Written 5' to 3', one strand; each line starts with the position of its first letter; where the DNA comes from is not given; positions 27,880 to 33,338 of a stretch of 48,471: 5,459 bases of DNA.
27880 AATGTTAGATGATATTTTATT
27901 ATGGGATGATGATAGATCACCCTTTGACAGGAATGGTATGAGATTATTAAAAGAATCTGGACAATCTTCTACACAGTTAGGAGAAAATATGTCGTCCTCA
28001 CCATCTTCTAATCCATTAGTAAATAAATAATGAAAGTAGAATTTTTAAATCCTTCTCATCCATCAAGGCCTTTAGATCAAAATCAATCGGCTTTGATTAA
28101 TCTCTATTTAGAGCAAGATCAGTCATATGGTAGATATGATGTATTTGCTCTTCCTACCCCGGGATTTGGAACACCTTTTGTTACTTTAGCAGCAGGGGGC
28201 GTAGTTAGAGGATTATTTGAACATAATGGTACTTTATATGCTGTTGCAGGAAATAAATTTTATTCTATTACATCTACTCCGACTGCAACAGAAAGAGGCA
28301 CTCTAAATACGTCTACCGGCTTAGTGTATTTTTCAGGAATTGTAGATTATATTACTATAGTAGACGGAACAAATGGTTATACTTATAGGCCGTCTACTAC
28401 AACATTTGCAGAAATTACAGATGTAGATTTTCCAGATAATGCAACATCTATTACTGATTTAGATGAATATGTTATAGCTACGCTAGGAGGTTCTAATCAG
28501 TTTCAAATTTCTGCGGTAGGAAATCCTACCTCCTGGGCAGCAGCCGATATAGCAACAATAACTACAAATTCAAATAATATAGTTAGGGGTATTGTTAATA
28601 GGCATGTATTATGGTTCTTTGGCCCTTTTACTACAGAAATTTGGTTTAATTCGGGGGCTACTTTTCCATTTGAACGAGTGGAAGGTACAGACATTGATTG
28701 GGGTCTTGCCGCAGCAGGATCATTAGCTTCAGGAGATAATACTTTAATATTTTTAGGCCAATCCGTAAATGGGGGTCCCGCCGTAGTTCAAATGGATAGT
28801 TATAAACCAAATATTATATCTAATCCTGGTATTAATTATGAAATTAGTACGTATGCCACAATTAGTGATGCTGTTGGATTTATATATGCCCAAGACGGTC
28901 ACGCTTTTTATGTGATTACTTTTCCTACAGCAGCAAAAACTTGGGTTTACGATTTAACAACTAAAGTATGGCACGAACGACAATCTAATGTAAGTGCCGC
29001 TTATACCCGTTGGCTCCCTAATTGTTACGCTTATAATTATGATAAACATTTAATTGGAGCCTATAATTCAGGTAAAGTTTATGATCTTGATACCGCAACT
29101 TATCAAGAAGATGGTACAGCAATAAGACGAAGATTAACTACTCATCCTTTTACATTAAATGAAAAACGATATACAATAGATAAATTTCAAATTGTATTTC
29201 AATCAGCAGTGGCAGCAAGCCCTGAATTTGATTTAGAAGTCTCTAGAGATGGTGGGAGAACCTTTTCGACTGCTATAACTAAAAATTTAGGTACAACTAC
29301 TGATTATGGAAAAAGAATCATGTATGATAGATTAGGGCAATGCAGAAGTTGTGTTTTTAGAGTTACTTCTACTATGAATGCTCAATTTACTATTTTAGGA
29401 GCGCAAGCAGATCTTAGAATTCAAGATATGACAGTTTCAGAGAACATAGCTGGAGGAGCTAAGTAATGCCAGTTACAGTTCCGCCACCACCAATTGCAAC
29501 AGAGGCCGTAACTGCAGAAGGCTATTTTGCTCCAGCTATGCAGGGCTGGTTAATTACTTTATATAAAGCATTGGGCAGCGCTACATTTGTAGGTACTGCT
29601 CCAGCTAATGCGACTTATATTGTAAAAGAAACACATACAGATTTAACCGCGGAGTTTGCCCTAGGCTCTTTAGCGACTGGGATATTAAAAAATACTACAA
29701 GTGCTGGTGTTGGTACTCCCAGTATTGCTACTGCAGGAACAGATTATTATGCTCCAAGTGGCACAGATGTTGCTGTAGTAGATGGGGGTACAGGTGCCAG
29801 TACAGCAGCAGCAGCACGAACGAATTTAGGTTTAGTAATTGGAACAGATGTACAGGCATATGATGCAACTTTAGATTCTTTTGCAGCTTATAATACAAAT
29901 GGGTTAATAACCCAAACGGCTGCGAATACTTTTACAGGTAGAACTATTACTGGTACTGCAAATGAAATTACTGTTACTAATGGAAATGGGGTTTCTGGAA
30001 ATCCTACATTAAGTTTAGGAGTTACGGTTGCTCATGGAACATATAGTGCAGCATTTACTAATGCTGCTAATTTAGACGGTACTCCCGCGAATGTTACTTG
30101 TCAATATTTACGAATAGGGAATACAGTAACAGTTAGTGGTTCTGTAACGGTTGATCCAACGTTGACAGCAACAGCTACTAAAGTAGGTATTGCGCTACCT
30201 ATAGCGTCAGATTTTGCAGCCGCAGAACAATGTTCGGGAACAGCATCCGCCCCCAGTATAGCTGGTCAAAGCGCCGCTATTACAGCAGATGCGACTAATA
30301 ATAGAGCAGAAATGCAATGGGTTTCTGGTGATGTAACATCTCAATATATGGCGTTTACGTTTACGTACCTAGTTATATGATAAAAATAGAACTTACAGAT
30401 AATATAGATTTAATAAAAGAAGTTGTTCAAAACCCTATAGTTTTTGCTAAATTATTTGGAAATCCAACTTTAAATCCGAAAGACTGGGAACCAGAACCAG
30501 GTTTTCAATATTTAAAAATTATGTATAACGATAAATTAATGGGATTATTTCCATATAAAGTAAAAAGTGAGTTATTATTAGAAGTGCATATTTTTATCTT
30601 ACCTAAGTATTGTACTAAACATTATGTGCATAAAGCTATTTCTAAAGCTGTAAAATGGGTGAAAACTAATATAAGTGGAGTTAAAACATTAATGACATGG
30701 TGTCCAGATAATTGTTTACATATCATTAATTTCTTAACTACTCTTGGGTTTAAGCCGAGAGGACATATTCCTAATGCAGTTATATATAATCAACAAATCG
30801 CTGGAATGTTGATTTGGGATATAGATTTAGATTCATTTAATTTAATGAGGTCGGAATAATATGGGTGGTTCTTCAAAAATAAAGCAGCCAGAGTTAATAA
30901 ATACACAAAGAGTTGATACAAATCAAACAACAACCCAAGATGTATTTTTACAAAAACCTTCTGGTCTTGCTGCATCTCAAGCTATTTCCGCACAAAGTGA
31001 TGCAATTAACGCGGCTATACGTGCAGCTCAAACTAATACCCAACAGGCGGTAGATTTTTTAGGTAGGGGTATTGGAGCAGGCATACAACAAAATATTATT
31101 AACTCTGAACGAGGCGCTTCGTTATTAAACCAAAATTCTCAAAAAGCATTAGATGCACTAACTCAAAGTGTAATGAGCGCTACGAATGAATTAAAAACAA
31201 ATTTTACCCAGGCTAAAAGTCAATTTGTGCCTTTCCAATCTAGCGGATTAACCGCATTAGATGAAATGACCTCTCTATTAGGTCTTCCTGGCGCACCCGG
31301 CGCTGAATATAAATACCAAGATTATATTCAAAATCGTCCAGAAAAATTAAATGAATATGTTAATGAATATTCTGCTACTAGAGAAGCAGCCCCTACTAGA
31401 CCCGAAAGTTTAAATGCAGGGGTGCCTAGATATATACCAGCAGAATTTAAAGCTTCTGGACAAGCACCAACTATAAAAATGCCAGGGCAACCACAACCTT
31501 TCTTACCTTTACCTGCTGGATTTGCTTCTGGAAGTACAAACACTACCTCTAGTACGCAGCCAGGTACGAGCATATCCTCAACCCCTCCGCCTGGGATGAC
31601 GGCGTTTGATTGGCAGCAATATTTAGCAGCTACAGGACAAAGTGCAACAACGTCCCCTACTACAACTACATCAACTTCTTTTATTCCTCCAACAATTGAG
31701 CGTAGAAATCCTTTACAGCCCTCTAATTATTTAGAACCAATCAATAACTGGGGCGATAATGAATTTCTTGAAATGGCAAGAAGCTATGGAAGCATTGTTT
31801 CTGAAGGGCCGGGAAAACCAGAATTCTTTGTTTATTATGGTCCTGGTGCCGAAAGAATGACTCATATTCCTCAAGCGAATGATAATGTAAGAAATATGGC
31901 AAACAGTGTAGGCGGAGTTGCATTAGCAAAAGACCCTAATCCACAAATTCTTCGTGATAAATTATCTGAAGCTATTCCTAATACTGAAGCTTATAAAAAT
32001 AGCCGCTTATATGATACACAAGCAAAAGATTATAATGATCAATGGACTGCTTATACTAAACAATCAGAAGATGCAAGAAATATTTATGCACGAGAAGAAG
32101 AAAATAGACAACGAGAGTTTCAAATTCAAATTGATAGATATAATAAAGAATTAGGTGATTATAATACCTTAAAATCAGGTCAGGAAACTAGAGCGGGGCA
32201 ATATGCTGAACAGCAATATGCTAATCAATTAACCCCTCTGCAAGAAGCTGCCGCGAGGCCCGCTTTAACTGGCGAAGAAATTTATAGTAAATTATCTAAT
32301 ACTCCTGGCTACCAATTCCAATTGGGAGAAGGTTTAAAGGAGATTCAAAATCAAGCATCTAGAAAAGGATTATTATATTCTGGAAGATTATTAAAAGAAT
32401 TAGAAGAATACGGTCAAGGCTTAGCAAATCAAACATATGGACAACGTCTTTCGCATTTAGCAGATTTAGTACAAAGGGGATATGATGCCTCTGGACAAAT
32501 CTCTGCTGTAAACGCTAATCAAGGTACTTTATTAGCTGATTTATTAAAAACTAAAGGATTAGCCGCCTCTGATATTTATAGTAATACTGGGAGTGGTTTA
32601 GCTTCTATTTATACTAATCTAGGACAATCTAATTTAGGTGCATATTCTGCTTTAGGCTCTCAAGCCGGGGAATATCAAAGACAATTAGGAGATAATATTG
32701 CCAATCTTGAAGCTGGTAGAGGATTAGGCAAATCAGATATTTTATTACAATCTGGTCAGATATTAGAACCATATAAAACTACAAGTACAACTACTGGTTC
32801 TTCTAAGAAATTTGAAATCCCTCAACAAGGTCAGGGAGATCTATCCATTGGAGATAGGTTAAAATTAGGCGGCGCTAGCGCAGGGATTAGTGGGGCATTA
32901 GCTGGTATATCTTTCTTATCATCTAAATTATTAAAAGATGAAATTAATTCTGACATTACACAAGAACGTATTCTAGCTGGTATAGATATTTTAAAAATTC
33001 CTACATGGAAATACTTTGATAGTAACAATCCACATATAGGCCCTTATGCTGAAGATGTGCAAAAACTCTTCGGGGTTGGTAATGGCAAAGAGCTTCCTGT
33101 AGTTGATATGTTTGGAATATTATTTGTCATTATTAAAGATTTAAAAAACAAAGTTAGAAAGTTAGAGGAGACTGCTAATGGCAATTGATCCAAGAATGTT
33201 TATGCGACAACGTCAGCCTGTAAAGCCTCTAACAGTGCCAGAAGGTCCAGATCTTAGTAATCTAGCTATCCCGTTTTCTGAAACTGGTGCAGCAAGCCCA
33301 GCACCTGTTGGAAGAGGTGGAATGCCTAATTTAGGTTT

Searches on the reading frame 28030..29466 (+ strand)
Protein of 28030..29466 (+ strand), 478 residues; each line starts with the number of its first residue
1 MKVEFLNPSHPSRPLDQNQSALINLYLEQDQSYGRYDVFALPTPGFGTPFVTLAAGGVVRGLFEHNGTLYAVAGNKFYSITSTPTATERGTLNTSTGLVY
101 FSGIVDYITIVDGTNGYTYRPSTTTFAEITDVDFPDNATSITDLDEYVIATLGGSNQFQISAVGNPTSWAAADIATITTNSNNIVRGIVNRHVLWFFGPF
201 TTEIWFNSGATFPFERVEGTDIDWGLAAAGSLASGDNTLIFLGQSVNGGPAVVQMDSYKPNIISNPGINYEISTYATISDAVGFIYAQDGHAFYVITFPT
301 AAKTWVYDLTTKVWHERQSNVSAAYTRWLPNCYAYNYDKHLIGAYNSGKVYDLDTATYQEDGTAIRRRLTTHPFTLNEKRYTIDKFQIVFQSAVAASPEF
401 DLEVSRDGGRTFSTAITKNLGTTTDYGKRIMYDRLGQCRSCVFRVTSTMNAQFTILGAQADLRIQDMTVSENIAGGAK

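Call 29: search_protein_families(library=phrogs, proteins=[window:28030-29466:+], max_evalue=0.00001)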
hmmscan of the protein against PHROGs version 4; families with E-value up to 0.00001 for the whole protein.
window:28030-29466:+ (478 aa): 1 family
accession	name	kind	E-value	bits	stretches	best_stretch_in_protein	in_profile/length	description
phrog_578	-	connector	5e-89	300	1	2-465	5-472/486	head closure Hc3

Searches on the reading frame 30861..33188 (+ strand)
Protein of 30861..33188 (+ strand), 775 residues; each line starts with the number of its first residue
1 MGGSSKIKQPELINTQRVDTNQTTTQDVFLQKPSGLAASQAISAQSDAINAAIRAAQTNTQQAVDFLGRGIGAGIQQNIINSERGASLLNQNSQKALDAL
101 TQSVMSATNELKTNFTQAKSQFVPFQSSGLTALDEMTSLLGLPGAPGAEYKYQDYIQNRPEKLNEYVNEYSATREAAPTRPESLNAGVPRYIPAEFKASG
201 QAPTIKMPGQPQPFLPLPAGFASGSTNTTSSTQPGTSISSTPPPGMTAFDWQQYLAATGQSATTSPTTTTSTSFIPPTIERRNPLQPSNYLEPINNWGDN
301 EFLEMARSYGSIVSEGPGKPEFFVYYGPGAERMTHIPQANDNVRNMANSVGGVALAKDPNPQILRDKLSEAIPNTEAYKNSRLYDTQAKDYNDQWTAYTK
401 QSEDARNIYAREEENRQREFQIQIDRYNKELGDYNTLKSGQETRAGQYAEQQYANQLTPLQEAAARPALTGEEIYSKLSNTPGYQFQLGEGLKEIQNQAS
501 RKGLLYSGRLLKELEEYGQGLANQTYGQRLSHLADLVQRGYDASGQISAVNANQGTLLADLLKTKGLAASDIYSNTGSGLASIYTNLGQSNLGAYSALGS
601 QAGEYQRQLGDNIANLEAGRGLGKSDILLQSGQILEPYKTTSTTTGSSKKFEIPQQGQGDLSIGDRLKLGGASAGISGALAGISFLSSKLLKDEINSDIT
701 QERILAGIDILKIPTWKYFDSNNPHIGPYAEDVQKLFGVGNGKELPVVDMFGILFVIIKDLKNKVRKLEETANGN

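Call 29: search_protein_families(library=phrogs, proteins=[window:30861-33188:+], max_evalue=0.00001)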
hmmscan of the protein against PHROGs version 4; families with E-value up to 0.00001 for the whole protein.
window:30861-33188:+ (775 aa): 1 family
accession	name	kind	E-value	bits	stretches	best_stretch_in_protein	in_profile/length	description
phrog_598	-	DNA, RNA and nucleotide metabolism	3.6e-10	40.9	1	455-602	68-208/240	DNA ejection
